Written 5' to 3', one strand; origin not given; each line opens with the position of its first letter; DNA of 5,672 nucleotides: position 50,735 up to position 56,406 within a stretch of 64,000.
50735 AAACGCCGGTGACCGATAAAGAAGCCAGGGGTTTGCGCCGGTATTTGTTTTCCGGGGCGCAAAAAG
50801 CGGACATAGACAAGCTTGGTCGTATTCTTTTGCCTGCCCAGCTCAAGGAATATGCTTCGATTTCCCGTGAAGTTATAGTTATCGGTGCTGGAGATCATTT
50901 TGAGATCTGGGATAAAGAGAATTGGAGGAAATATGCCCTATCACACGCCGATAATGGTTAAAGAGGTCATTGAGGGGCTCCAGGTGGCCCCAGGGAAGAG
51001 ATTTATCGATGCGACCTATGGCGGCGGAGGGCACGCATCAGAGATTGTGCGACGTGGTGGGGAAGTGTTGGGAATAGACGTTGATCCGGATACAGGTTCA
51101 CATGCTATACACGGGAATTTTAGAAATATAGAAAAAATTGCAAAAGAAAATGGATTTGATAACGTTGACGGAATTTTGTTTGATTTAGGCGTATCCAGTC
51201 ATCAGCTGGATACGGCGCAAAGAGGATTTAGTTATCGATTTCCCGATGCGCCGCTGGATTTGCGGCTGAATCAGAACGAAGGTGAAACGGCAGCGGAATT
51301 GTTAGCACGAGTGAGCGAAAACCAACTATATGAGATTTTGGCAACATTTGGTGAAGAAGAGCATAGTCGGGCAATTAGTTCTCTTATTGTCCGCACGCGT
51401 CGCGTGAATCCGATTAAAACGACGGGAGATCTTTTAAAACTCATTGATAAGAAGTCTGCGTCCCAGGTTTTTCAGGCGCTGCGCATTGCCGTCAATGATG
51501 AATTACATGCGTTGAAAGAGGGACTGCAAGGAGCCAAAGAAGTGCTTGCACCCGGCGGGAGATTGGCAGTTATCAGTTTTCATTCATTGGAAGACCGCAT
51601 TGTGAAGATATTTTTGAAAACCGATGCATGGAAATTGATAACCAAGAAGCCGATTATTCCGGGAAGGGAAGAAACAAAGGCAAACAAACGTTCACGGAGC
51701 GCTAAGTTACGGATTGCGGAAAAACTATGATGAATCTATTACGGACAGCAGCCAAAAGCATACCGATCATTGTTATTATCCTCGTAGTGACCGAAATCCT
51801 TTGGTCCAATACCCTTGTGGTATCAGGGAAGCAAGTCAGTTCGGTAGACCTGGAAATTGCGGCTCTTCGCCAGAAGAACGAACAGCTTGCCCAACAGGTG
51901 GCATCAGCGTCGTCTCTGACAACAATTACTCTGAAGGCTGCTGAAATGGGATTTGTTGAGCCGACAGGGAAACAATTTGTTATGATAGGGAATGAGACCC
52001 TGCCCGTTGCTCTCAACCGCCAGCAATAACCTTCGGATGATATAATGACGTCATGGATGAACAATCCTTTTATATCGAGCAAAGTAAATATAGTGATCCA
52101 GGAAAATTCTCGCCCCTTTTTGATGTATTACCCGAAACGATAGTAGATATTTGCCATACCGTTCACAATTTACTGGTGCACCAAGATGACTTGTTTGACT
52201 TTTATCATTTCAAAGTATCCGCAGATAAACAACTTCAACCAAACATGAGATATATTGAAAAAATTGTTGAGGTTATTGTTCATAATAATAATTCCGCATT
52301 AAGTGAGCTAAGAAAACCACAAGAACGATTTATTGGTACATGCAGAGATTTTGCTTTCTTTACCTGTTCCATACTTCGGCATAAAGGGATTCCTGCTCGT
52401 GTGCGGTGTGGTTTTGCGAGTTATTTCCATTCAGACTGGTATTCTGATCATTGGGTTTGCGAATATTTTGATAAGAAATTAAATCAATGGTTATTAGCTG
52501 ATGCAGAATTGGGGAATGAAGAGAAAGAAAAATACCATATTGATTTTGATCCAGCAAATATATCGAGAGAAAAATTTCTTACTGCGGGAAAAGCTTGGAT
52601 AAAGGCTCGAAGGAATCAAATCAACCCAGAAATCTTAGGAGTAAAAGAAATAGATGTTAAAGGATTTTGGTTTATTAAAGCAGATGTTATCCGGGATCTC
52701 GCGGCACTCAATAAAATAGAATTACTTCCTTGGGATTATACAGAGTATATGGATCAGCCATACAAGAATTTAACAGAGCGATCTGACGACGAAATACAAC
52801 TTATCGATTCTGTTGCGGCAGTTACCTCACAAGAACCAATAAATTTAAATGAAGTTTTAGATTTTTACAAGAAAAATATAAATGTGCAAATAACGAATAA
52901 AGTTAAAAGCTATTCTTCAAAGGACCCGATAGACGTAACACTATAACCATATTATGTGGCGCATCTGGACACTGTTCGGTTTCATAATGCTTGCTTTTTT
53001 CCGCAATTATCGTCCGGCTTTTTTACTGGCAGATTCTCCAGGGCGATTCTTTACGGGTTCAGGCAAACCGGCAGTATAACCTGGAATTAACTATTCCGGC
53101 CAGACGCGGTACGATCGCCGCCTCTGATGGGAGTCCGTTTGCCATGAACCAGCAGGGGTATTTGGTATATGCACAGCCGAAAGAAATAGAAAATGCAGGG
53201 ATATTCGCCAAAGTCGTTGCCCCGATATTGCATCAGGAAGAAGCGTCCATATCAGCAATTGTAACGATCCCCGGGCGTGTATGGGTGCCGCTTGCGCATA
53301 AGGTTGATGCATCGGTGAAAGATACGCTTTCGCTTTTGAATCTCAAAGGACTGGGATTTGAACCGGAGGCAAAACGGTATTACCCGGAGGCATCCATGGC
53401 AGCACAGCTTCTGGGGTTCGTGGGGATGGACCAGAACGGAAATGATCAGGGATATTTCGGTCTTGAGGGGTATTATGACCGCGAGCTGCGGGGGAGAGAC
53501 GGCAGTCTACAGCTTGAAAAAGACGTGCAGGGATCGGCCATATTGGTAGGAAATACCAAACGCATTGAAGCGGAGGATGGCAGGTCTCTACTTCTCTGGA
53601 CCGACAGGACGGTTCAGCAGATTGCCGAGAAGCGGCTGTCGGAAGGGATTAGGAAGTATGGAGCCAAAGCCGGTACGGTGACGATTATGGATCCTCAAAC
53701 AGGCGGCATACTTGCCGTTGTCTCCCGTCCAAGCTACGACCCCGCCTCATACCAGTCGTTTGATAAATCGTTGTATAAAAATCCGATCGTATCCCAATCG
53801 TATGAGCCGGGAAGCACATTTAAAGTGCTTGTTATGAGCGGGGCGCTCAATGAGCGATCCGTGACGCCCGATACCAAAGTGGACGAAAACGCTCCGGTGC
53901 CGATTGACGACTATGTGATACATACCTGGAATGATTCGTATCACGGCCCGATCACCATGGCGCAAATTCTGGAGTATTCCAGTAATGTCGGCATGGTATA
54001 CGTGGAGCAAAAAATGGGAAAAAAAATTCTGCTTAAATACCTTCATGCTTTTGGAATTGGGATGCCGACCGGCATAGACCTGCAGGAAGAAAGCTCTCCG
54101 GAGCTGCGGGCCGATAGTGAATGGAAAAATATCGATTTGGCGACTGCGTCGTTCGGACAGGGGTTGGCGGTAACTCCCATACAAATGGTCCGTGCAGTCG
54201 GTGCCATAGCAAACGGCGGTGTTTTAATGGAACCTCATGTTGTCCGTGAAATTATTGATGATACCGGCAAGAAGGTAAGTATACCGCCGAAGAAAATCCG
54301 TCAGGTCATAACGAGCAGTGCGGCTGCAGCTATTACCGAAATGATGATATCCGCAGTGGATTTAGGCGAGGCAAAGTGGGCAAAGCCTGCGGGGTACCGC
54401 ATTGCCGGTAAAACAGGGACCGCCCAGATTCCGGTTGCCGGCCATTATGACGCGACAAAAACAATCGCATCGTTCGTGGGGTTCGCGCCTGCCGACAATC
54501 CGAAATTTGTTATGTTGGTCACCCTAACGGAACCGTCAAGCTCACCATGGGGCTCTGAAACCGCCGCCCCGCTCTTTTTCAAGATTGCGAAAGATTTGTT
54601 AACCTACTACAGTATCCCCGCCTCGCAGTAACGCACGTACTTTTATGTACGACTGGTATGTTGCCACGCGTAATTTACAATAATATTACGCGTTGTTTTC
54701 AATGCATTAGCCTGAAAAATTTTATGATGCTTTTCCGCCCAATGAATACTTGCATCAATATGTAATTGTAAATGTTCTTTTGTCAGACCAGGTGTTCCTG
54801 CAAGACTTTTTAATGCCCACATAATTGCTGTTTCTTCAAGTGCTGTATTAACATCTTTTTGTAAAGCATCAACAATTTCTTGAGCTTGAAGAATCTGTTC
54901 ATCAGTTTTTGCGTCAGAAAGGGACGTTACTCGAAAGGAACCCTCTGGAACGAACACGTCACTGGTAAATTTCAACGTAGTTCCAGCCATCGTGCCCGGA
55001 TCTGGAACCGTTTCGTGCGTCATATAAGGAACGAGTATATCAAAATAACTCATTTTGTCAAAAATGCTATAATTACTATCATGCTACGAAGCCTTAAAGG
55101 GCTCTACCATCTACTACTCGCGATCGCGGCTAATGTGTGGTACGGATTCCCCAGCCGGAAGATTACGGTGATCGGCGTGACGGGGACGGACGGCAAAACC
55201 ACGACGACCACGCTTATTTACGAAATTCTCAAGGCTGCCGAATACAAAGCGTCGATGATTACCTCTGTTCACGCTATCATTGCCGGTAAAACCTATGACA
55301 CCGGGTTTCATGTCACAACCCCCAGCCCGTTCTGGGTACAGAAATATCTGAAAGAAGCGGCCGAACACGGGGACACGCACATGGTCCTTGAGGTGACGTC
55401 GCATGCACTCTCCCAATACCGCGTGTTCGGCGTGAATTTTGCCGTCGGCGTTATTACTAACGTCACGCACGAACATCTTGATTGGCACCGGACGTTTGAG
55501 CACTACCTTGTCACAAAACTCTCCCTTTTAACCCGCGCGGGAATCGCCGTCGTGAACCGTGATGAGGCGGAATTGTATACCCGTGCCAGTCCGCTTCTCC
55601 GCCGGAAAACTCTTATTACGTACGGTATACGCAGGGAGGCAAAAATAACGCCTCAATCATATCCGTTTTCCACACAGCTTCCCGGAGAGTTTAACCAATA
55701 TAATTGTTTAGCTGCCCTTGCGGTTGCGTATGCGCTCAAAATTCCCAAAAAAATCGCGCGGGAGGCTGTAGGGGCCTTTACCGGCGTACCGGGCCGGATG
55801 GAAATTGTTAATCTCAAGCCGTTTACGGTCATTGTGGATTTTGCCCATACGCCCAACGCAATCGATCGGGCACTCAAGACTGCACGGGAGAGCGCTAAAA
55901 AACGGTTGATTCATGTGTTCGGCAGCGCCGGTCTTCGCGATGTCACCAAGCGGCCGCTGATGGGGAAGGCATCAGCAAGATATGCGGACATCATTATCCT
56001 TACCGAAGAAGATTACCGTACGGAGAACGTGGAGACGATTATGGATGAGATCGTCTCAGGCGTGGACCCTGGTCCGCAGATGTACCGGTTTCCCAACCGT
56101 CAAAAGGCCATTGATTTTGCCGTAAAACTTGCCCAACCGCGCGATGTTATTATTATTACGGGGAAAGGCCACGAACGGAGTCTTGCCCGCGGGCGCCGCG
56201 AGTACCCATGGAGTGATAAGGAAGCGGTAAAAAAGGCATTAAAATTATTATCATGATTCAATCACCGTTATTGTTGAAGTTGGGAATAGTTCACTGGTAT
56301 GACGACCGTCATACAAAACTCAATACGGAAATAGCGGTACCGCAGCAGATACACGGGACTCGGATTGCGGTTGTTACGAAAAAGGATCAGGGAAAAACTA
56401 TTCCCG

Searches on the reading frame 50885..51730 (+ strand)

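Call 53: search_protein_families(library=pfam, proteins=[window:50885-51730:+], max_evalue=0.001)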
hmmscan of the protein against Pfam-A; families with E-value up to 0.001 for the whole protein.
window:50885-51730:+ (281 aa): 1 family
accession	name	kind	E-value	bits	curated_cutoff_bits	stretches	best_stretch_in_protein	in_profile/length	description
PF01795.25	Methyltransf_5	-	6e-80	269.4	27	1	19-280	3-308/309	MraW methylase family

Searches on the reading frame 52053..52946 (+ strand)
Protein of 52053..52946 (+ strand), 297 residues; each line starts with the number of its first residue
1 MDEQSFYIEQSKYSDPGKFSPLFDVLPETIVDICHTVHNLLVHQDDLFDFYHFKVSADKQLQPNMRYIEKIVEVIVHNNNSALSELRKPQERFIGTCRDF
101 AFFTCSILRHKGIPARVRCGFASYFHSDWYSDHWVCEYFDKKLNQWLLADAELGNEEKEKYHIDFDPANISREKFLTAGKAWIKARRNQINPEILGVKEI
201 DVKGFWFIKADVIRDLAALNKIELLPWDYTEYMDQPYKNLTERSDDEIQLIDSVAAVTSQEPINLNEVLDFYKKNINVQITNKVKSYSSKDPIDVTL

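Call 53: search_protein_families(library=pfam, proteins=[window:52053-52946:+], max_evalue=0.001)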
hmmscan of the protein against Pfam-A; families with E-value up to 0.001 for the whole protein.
window:52053-52946:+ (297 aa): 1 family
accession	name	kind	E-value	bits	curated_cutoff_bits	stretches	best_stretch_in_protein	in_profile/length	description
PF01841.26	Transglut_core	-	9.4e-07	29.5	23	1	92-151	51-108/108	Transglutaminase-like superfamily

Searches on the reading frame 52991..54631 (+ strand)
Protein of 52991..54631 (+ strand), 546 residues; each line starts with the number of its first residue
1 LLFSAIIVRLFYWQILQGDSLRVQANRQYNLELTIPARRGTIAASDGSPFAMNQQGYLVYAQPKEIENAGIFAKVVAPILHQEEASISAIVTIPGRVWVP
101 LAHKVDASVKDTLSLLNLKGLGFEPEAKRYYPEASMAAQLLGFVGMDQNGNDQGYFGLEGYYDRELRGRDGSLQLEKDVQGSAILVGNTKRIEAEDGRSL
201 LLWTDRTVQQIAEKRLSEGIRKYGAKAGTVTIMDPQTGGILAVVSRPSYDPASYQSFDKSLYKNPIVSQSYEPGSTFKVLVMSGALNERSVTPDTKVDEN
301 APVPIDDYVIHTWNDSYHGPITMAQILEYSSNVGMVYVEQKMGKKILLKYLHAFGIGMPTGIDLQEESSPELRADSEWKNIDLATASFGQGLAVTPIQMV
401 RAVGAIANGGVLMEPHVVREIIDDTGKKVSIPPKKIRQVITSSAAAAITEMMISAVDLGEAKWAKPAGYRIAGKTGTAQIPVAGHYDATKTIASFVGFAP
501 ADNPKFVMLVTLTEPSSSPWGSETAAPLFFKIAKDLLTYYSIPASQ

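Call 37: search_protein_families(library=pfam, proteins=[window:52991-54631:+], max_evalue=0.0001)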
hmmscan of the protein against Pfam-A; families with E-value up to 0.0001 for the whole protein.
window:52991-54631:+ (546 aa): 2 families
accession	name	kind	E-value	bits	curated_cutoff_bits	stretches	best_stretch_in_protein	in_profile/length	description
PF00905.27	Transpeptidase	-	1.3e-77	261.4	22.1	1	228-532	1-297/299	Penicillin binding protein transpeptidase domain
PF03717.20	PBP_dimer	-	9e-18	65.8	24.4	1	35-184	2-176/180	Penicillin-binding Protein dimerisation domain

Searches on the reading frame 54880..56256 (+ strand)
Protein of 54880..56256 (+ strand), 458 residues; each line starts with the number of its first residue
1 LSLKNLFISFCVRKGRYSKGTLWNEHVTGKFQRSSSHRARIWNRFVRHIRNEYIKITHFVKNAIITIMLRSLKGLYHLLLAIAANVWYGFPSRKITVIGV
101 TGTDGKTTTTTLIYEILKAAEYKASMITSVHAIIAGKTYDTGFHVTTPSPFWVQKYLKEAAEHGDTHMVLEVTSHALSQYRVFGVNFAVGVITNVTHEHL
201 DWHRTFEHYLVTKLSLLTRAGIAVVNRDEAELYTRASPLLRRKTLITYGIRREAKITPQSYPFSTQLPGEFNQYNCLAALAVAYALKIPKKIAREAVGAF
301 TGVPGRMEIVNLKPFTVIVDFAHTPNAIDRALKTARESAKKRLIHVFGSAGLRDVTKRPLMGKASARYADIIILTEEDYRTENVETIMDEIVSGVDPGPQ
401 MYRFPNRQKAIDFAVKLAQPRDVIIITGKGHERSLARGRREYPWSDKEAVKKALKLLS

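Call 37: search_protein_families(library=pfam, proteins=[window:54880-56256:+], max_evalue=0.0001)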
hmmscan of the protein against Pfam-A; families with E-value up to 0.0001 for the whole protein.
window:54880-56256:+ (458 aa): 2 families
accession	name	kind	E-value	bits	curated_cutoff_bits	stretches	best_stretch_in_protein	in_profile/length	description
PF08245.18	Mur_ligase_M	-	3.8e-37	128.6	24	1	100-283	1-200/200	Mur ligase middle domain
PF02875.26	Mur_ligase_C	-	7.4e-31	108.1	28.4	1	305-430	1-127/127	Mur ligase, glutamate ligase domain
